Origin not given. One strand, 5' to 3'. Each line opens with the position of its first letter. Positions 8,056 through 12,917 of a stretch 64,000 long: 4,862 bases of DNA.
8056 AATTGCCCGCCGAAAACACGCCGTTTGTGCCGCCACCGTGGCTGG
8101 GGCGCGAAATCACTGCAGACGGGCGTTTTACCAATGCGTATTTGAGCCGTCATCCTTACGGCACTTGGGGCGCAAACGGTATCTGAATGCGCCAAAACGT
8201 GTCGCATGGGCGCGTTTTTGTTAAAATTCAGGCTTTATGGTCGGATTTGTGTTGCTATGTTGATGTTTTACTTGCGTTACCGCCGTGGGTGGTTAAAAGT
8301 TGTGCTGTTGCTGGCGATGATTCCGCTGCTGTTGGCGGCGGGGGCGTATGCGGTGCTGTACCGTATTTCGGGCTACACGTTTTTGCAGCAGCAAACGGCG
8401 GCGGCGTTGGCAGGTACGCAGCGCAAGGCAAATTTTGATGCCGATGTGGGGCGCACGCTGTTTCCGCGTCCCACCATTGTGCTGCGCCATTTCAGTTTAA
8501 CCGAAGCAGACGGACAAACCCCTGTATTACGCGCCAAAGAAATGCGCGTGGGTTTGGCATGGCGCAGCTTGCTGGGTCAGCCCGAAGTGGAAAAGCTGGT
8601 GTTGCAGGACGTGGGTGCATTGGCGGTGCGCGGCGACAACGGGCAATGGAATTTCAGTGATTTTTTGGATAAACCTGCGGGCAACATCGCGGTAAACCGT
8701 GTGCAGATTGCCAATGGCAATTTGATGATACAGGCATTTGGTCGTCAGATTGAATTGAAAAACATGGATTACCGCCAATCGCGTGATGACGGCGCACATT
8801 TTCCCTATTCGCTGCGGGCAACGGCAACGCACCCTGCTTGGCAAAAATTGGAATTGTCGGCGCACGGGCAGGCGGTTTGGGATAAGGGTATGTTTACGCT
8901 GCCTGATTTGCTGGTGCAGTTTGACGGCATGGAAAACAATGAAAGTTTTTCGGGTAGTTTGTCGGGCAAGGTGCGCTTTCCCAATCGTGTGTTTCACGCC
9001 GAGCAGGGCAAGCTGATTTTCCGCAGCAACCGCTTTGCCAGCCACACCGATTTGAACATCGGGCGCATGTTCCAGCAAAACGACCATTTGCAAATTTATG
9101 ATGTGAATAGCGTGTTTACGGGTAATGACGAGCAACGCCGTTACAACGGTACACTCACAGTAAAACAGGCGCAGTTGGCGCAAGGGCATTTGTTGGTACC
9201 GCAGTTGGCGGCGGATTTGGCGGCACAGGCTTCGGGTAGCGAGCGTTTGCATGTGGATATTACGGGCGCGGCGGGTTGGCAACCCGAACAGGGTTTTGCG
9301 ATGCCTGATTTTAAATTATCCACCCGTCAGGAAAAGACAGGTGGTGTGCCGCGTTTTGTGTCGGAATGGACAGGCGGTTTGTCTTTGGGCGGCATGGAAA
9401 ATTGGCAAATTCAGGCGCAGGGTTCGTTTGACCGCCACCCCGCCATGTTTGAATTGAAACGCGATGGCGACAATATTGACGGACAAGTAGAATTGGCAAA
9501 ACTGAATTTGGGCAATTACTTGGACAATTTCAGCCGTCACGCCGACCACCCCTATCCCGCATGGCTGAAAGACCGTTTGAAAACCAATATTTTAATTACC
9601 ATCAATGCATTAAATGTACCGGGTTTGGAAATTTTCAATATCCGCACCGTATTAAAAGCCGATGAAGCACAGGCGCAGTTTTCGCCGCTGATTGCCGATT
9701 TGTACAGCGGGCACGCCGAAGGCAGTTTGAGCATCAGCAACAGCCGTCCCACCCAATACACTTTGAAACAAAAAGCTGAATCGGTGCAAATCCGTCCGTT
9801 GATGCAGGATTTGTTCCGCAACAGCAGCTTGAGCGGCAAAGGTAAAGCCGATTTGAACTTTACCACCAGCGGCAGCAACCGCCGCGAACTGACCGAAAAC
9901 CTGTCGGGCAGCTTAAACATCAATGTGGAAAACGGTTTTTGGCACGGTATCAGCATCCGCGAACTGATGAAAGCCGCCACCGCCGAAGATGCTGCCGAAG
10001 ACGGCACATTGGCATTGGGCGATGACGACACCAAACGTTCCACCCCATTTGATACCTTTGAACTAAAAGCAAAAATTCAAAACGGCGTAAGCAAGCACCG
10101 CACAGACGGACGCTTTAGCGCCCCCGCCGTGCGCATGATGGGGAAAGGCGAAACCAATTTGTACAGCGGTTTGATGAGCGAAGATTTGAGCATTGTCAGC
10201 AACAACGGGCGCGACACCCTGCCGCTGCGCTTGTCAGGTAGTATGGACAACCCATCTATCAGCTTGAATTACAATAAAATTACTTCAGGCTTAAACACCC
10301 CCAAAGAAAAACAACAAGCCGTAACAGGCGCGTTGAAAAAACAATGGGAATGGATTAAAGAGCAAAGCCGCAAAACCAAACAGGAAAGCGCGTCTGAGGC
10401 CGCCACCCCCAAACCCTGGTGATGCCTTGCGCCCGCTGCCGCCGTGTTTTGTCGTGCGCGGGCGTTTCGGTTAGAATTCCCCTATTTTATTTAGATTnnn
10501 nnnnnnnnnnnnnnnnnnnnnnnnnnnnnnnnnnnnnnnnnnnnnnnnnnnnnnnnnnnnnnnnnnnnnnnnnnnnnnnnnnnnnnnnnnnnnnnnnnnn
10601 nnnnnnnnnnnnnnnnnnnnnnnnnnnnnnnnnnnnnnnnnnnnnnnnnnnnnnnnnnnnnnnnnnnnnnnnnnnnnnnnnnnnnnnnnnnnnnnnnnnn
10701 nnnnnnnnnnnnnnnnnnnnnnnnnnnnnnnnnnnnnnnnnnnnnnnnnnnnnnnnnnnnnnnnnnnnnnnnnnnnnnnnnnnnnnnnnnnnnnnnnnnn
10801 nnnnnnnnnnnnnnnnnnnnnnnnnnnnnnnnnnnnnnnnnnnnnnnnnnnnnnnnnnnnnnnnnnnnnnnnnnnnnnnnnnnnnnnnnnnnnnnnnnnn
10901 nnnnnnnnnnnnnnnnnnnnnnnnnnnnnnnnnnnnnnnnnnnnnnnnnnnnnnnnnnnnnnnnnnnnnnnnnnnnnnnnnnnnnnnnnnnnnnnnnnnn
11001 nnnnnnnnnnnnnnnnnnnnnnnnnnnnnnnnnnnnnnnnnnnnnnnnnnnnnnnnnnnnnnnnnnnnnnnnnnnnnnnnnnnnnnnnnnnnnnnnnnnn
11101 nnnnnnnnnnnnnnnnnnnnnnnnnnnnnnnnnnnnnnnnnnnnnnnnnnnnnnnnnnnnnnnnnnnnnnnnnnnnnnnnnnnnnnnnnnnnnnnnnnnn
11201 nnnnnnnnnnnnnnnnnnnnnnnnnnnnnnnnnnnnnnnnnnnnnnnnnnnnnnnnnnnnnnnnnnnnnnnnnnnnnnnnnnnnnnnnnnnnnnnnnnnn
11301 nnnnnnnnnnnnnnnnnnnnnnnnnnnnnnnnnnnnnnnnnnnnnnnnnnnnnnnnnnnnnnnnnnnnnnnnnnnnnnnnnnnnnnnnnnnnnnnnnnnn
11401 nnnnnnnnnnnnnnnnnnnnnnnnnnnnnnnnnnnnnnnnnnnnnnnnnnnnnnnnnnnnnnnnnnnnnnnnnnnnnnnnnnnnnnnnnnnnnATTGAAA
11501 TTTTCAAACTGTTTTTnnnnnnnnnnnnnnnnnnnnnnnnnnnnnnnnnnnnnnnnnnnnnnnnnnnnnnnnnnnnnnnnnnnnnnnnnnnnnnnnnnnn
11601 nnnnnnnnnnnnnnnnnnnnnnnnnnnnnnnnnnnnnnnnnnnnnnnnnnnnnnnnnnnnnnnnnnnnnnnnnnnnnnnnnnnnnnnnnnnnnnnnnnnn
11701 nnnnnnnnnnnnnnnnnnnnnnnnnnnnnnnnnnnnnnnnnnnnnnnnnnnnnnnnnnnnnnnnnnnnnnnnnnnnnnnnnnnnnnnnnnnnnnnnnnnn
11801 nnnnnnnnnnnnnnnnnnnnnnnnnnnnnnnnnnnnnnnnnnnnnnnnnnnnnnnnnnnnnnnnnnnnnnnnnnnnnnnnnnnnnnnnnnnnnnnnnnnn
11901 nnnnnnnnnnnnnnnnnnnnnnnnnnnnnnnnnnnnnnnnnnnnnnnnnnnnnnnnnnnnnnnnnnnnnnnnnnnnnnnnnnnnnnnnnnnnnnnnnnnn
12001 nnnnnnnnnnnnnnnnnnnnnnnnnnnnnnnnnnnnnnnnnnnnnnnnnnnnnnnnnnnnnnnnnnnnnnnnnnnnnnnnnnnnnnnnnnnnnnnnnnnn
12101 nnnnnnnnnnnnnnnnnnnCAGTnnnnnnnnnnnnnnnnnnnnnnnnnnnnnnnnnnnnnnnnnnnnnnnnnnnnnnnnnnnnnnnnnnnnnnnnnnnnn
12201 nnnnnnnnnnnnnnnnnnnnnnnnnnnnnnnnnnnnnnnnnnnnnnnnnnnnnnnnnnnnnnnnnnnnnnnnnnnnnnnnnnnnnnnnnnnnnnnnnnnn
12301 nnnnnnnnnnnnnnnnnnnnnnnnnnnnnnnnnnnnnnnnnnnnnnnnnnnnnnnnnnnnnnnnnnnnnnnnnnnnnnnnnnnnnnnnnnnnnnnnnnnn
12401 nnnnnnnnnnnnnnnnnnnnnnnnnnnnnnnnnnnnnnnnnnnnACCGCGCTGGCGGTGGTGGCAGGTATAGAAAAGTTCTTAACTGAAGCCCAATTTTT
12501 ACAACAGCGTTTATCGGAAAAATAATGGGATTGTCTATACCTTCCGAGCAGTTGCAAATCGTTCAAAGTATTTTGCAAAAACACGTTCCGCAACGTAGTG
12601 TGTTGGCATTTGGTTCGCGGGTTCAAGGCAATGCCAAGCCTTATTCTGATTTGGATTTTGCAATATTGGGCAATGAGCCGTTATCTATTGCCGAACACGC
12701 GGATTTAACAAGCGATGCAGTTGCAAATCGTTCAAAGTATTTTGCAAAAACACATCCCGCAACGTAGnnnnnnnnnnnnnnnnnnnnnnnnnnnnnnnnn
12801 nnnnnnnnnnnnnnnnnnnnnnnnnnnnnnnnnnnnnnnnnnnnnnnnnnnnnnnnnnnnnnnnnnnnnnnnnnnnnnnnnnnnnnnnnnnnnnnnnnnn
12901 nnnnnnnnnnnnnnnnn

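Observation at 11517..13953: AT-rich three-gene insertion splitting pheS from pheT: DUF4291 protein + HepT-like HEPN + MntA-like nucleotidyltransferase fused to a HARE-HTH-like region and a nuclease-like C-terminal region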

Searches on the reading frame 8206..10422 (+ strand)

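Call 105: search_protein_families(library=pfam, proteins=[window:8206-10422:+], max_evalue=0.001)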
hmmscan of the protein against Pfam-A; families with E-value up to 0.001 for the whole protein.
window:8206-10422:+ (738 aa): 2 families
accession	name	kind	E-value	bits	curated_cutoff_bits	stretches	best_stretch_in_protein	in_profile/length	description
PF05170.20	AsmA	-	2.7e-44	152.5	29.8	2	382-632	376-605/607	AsmA family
PF05359.17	DUF748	-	1.3e-06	27.2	50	1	88-176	67-167/1037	Domain of Unknown Function (DUF748)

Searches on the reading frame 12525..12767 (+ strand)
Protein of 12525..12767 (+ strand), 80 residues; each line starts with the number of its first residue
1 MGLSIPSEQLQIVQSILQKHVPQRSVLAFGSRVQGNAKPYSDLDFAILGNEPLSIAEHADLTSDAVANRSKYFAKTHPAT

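Call 3: search_protein_families(library=pfam, proteins=[window:12525-12767:+], max_evalue=0.1)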
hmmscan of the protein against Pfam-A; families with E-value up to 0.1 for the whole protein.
window:12525-12767:+ (80 aa): 3 families
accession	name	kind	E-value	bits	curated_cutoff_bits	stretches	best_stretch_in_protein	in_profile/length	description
PF18765.7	Polbeta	-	3e-08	34.2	26.9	1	13-64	3-54/93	Polymerase beta, Nucleotidyltransferase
PF01909.29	NTP_transf_2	-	6.5e-08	33.3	21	1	15-54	6-45/93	Nucleotidyltransferase domain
PF22600.2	MTPAP-like_central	-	3.4e-05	24.4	27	1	11-51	27-67/139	Poly(A) RNA polymerase, mitochondrial-like, central palm domain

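Call 8: search_protein_families(library=ncbifam, proteins=[window:12525-12767:+], max_evalue=0.1)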
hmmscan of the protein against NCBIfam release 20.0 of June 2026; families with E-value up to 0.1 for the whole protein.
window:12525-12767:+ (80 aa): 11 families
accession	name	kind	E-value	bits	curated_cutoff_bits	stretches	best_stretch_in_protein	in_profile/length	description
NF047752.1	MntA_antitoxin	equivalog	3.3e-08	33.4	60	1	17-64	1-48/106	type VII toxin-antitoxin system MntA family adenylyltransferase antitoxin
NF010309.0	PRK13746.1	subfamily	5e-05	22.7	193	1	7-66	10-71/263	aminoglycoside adenylyltransferase family protein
NF012212.1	ANT_9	subfamily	7.9e-05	22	340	1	9-64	9-62/249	aminoglycoside nucleotidyltransferase ANT(9)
NF012157.0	ANT_3pp_I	equivalog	0.0001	21.7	375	1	7-64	4-63/256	AadA family aminoglycoside 3''-O-nucleotidyltransferase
NF053581.1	ANT_3pp_Ic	exception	0.00093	18.8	545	1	8-63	11-68/265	aminoglycoside nucleotidyltransferase ANT(3'')-Ic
NF051468.1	ANT_AadA37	exception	0.0012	17.8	550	1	9-66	15-74/265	ANT(3'')-I family aminoglycoside nucleotidyltransferase AadA37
NF033127.1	ANT_3pp_AadA3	exception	0.0019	17.7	595.5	1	7-47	5-47/258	ANT(3'')-Ia family aminoglycoside nucleotidyltransferase AadA3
NF045909.1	ANT_9_Ic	equivalog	0.0053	16.1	505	1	5-64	8-68/259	aminoglycoside nucleotidyltransferase ANT(9)-Ic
NF045972.1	ANT_3pp_I_Serra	equivalog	0.008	15.9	500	1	9-64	11-68/261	ANT(3'')-I family aminoglycoside adenylyltransferase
NF012135.0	ANT_3pp_9_crypt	exception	0.022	14.3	560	1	24-70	29-75/262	cryptic aminoglycoside nucleotidyltransferase ANT(3'')/ANT(9)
NF033220.1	ANT_3pp_II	equivalog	0.07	12.5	400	1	9-63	6-62/258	ANT(3'')-II family aminoglycoside nucleotidyltransferase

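Call 9: search_protein_families(library=padloc, proteins=[window:12525-12767:+], max_evalue=0.1)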
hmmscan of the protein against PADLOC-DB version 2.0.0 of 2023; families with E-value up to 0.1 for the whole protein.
window:12525-12767:+ (80 aa): 7 families
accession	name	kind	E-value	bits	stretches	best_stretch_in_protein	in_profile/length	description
PDLC03138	Specificity_I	-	3.5e-09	34.2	1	7-53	7-52/485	Type I specificity subunit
PDLC04907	PDC-S09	-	2.7e-05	22.3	1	11-51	15-55/114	-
PDLC04903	PDC-S09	-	7e-05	21.1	1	24-68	27-71/108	-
PDLC04904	PDC-S09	-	0.00013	20.1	1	10-64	13-66/104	-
PDLC04902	PDC-S09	-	0.0032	15.8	1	24-63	22-62/97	-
PDLC04369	PDC-M05A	-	0.0037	14.9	1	7-59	89-139/201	-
PDLC04906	PDC-S09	-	0.015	13.7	1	15-47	16-48/98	-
